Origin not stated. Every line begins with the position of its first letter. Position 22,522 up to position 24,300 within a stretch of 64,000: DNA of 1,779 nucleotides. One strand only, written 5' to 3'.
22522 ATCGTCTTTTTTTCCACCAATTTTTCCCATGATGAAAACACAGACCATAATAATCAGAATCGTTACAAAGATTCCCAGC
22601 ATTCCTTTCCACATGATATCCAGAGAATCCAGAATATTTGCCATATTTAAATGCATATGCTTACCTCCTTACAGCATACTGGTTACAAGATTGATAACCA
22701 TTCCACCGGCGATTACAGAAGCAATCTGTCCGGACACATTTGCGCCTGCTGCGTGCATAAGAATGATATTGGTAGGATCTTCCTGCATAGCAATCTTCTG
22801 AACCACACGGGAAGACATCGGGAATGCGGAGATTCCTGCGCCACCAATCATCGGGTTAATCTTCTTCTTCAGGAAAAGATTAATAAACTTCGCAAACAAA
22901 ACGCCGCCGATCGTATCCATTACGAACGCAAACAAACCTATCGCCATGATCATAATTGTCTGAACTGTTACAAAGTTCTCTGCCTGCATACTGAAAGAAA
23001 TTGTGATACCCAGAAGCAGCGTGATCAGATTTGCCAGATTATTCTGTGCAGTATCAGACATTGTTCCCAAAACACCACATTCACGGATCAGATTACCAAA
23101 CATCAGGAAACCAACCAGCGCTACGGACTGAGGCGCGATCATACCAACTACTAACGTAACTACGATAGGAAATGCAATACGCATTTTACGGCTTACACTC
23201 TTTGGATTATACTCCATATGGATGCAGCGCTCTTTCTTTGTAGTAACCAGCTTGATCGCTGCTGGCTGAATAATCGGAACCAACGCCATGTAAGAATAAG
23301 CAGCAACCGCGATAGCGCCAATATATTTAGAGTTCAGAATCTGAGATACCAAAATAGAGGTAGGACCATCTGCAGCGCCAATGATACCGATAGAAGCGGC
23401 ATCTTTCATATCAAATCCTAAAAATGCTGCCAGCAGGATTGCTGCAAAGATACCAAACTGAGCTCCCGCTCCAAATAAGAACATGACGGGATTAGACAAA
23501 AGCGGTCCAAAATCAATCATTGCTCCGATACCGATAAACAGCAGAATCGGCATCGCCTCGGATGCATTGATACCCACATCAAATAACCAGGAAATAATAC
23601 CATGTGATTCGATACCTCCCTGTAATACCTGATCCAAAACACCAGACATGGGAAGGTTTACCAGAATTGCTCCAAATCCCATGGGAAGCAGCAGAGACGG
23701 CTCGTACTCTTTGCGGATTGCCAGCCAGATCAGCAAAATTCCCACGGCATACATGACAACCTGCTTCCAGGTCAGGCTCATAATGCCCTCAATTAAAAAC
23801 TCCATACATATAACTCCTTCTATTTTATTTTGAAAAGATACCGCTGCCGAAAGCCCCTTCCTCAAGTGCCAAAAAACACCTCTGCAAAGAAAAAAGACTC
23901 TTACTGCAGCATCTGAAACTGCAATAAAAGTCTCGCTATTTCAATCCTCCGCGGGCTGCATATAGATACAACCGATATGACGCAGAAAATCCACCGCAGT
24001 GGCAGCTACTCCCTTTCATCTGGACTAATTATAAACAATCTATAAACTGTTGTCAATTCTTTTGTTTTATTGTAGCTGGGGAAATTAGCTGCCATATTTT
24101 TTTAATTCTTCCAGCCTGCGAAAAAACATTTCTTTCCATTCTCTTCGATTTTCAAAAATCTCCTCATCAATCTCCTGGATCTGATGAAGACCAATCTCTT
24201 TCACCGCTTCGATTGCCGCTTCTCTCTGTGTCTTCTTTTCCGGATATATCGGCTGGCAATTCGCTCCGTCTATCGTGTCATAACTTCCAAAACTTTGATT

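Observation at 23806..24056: Consensus promoter plus roughly 215-nt leader with a strong intrinsic terminator upstream of orphan oadB: candidate riboswitch or attenuator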

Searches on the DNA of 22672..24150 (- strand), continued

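Call 73: search_with_rna_model(model_id=R1, sources=[L181, L158], max_evalue=0.01, show_alignments=4)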
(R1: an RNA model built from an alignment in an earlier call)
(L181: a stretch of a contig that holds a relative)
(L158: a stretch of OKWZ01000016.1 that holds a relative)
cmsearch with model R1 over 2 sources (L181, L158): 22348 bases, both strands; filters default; matches with E-value up to 0.01: 4.
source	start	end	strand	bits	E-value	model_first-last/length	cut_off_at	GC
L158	8351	8457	+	63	8.5e-14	1-106/106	no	0.36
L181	3341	3499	+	43.6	5.1e-09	1-106/106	no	0.45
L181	5585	5692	-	37.1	2.1e-07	1-106/106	no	0.45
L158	4261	4360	-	26.1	0.00011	1-106/106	no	0.3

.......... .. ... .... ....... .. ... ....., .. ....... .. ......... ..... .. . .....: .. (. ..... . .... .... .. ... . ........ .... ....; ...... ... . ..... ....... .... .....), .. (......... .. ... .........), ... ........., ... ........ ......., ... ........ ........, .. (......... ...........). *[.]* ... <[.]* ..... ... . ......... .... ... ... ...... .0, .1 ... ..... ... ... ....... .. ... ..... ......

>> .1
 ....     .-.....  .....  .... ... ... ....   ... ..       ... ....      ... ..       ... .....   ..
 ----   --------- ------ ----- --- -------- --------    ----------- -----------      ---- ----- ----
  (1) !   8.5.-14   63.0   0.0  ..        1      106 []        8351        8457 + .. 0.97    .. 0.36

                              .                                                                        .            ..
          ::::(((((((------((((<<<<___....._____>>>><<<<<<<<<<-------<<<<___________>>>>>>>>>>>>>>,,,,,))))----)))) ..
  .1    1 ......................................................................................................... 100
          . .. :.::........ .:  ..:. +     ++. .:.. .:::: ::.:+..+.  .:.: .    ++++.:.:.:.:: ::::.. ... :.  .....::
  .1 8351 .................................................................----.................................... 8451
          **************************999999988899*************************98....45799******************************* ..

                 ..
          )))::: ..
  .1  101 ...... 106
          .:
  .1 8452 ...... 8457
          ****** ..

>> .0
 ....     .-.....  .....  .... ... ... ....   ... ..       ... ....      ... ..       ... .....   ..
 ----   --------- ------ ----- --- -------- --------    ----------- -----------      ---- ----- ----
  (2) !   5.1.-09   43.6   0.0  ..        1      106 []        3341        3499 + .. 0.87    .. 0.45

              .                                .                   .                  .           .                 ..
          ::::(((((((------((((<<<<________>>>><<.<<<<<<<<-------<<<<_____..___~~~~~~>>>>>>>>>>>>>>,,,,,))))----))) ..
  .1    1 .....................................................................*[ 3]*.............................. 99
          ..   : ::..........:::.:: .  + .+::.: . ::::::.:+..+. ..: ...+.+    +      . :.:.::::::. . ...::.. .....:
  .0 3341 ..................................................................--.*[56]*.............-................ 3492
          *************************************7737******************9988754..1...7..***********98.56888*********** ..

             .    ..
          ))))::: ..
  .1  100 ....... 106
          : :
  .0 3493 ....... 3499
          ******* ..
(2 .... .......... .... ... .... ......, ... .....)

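Call 74: search_rna_families(sources=[L181, L158, L043, L184, L200, L160, L139, L089, L156, L175], threshold=evalue, max_evalue=0.1, show_alignments=2)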
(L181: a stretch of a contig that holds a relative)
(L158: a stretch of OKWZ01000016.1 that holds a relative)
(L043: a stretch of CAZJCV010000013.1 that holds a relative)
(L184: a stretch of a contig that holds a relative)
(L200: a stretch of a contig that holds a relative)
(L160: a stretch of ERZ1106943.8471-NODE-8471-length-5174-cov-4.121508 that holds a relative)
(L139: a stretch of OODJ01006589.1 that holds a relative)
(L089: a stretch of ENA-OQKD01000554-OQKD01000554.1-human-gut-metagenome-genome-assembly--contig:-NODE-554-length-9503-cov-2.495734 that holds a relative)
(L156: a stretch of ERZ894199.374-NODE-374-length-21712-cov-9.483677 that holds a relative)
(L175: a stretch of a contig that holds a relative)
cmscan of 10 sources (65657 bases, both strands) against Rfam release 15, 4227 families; matches with E-value up to 0.1: 4.
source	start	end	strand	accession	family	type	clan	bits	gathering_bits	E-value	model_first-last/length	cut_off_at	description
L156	1181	1253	+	RF00005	tRNA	Gene; tRNA;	CL00001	73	29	4.8e-14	1-71/71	no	tRNA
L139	1228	1352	+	RF02617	SSRC10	Gene; sRNA;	-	42.4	56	0.00016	1-113/113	no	Streptococcus sRNA 10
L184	1573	1682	+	RF02617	SSRC10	Gene; sRNA;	-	41.9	56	0.00022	1-113/113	no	Streptococcus sRNA 10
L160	3218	3342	+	RF02617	SSRC10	Gene; sRNA;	-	41.2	56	0.0003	1-113/113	no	Streptococcus sRNA 10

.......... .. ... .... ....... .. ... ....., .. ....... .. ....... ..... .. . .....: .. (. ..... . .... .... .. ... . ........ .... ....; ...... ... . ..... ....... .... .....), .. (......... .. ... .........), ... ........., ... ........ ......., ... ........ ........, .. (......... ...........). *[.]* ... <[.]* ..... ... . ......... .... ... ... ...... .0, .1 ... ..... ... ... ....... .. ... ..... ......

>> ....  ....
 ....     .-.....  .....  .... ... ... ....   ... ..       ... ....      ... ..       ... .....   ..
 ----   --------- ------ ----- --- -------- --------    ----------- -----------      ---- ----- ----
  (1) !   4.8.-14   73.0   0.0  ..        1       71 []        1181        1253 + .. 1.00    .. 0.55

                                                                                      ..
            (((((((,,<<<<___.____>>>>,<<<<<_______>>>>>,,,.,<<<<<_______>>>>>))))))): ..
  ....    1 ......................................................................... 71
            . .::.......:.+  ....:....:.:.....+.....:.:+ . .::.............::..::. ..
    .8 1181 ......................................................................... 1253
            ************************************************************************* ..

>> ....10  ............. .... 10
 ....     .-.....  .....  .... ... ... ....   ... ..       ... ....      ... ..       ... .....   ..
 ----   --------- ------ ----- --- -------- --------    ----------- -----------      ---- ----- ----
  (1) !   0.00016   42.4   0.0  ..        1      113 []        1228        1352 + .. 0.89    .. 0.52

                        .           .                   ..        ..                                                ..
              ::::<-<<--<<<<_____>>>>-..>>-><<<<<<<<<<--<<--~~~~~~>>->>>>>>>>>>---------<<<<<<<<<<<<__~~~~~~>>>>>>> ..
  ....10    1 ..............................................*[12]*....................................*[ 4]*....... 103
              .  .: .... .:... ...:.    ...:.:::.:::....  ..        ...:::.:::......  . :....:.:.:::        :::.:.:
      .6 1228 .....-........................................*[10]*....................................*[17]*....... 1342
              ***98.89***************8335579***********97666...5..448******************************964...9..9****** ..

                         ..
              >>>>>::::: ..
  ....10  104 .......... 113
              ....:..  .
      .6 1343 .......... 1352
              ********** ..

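Call 87: search_with_rna_model(model_id=R1, sources=[window, L001, L002, L003, L005, L006, L007, L008, L009, L010, L012, L013, L015, L016, L017, L018, L030, L036, L037, L039, L040, L041, L042, L043, L044, L045, L046, L047, L048, L049, L051, L052, L053, L054, L055, L056, L057, L058, L060, L064, L068, L069, L075, L076, L078, L080, L082, L084, L185, L186, L187, L188, L189, L190, L191, L192, L193, L194, L195, L196, L197, L198, L199, L200, L201, L202, L203, L204], max_evalue=0.0001, make_alignment=true)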
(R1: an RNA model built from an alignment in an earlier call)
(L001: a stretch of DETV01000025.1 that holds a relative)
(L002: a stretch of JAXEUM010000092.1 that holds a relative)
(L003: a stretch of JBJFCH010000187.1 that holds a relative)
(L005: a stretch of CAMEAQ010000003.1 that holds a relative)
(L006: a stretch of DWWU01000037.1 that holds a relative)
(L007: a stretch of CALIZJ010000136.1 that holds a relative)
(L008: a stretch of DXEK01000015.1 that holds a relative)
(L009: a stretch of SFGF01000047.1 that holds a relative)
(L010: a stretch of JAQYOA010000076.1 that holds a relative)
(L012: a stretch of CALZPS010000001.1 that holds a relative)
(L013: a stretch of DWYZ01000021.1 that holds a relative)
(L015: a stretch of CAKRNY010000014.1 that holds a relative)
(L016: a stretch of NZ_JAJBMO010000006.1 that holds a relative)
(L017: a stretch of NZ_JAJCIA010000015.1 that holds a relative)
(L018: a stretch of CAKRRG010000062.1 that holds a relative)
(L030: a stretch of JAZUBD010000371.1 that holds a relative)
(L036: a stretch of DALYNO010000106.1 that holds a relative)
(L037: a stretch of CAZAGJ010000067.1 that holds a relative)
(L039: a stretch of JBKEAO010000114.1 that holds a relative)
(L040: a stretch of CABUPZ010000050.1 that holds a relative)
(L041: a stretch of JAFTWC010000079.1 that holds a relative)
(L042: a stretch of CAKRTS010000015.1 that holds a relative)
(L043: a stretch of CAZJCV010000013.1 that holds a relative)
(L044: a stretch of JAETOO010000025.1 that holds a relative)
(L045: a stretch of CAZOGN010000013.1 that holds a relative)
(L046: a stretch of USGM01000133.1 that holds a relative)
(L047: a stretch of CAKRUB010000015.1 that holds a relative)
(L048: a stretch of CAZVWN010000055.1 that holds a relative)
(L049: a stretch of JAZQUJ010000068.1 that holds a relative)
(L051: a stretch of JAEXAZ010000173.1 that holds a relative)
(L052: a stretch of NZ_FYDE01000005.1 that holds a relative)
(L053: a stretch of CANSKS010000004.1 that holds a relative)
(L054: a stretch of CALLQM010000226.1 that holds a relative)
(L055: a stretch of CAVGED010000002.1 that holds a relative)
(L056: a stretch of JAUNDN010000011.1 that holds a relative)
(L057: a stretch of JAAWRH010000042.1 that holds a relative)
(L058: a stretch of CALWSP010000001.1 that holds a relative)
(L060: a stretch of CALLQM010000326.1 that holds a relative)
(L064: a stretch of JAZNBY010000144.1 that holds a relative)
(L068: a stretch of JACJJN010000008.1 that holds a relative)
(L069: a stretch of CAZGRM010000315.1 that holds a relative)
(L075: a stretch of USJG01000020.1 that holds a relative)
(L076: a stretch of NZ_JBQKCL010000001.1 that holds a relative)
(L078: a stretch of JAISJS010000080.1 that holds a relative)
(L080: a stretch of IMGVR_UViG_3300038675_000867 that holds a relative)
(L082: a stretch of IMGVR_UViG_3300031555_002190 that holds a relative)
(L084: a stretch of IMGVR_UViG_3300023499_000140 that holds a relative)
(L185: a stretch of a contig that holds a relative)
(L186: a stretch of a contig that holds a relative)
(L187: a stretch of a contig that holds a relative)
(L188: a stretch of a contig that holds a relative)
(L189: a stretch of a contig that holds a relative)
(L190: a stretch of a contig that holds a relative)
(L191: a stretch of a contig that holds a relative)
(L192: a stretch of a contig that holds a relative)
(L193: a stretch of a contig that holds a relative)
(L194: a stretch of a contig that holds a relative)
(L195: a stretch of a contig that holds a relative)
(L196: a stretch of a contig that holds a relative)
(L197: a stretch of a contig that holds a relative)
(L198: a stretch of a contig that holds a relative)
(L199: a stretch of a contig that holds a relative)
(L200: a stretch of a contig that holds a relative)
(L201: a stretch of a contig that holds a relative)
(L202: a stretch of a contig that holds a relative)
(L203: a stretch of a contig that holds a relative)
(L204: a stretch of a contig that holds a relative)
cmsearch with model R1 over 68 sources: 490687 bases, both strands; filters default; matches with E-value up to 0.0001: 69.
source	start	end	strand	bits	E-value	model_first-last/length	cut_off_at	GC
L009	2756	2859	+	94.7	2.7e-20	1-106/106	no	0.41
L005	2806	2909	+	94.4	3.2e-20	1-106/106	no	0.41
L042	2742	2872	+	93.1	6.7e-20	1-106/106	no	0.46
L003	2719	2822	+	92.7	8.3e-20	1-106/106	no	0.43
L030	2830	2928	+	91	2.2e-19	1-106/106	no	0.46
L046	1381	1517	+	89.7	4.6e-19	1-106/106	no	0.48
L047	2747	2883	+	89.7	4.8e-19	1-106/106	no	0.47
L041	2577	2676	+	88.3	1.1e-18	1-106/106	no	0.45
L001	2805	2906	+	87.4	1.7e-18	1-106/106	no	0.49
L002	2803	2907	+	87.4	1.8e-18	1-106/106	no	0.48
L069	1578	1673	+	87.1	2e-18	1-106/106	no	0.49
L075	2629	2777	+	86.6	2.8e-18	1-106/106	no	0.45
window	23921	24023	-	86.1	3.7e-18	1-106/106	no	0.49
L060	158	261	+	85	7e-18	1-106/106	no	0.44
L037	2834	2942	+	84.6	8.5e-18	1-106/106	no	0.4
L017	2678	2822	+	84.4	9.6e-18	1-106/106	no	0.37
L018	2774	2922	+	83.8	1.4e-17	1-106/106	no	0.42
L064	2837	2932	+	83.6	1.5e-17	1-106/106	no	0.48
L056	2825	2933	+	83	2.1e-17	1-106/106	no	0.39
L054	2834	2933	+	82.6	2.7e-17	1-106/106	no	0.42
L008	2671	2823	+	82.1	3.6e-17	1-106/106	no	0.4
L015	2767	2915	+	82.1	3.6e-17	1-106/106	no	0.43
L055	2682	2790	+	81.8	4.1e-17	1-106/106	no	0.46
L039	1108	1223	+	81.5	5e-17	1-106/106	no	0.34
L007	2759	2873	+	80.9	6.9e-17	1-106/106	no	0.45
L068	2747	2897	+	80.4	9.3e-17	1-106/106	no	0.41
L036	2812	2928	+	80.3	9.6e-17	1-106/106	no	0.34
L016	2773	2919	+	80.2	1.1e-16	1-106/106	no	0.4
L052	2822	2928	+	80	1.2e-16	1-106/106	no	0.47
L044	2785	2884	+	79.9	1.3e-16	1-106/106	no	0.5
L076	2721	2866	+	79.3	1.8e-16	1-106/106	no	0.47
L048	2772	2905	+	79.2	1.8e-16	1-106/106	no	0.51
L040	2747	2897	+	79.1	1.9e-16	1-106/106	no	0.41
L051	2822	2928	+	77.7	4.2e-16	1-106/106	no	0.48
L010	2771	2899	+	76.8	7.3e-16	1-106/106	no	0.41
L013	36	151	+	76.4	9.2e-16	1-106/106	no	0.45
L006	2695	2848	+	74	3.5e-15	1-106/106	no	0.44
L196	7280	7383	-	73.1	5.9e-15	1-106/106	no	0.43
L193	1540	1639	+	72.8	6.9e-15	1-106/106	no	0.52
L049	2807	2907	+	72.5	8.3e-15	1-106/106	no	0.4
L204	672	771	-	70.2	3e-14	1-106/106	no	0.53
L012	2773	2905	+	69.5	4.6e-14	1-106/106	no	0.47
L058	2834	2937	+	69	6e-14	1-106/106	no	0.37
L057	2800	2911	+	68.9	6.3e-14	1-106/106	no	0.45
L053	2832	2931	+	68.3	9.2e-14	1-106/106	no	0.51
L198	233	328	+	65.9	3.6e-13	1-106/106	no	0.61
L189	12054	12157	-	65.3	5.1e-13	1-106/106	no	0.46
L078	2839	2941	+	64.5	7.9e-13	1-106/106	no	0.52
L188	5007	5104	+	62.1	3.2e-12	1-106/106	no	0.45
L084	4977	5083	-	61.9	3.5e-12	1-106/106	no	0.37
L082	1393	1490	-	61.6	4.1e-12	1-106/106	no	0.45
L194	7194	7289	-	61.2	5.2e-12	1-106/106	no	0.64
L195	2119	2216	-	61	5.9e-12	1-106/106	no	0.38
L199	330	438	+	58.6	2.3e-11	1-106/106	no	0.53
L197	92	202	-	53.9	3.3e-10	1-106/106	no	0.5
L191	3175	3282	+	52.6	6.7e-10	1-106/106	no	0.38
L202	1769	1861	+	51.5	1.3e-09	1-106/106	no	0.45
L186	3400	3498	-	51.1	1.6e-09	1-106/106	no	0.48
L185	8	104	+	50.1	2.9e-09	1-106/106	no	0.49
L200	1308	1400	-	49.2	4.8e-09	1-106/106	no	0.43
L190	3660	3755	+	48.4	7.6e-09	1-106/106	no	0.43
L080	7945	8035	+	47.4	1.3e-08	1-106/106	no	0.47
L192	2959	3072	-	47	1.6e-08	1-106/106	no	0.46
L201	3059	3154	+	45.5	3.9e-08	1-106/106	no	0.55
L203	3968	4126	-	43.6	1.1e-07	1-106/106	no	0.45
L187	7359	7453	-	43.3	1.3e-07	1-106/106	no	0.53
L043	1347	1445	-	42.7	1.9e-07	1-106/106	no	0.47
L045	1332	1430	-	42.7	1.9e-07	1-106/106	no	0.47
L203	1778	1885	+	36.6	6.3e-06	1-106/106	no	0.44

Alignment A2: 69 matches aligned to the model, 231 columns, each read 5' to 3' on its own strand. Consensus structure (alignment columns), stored with it:
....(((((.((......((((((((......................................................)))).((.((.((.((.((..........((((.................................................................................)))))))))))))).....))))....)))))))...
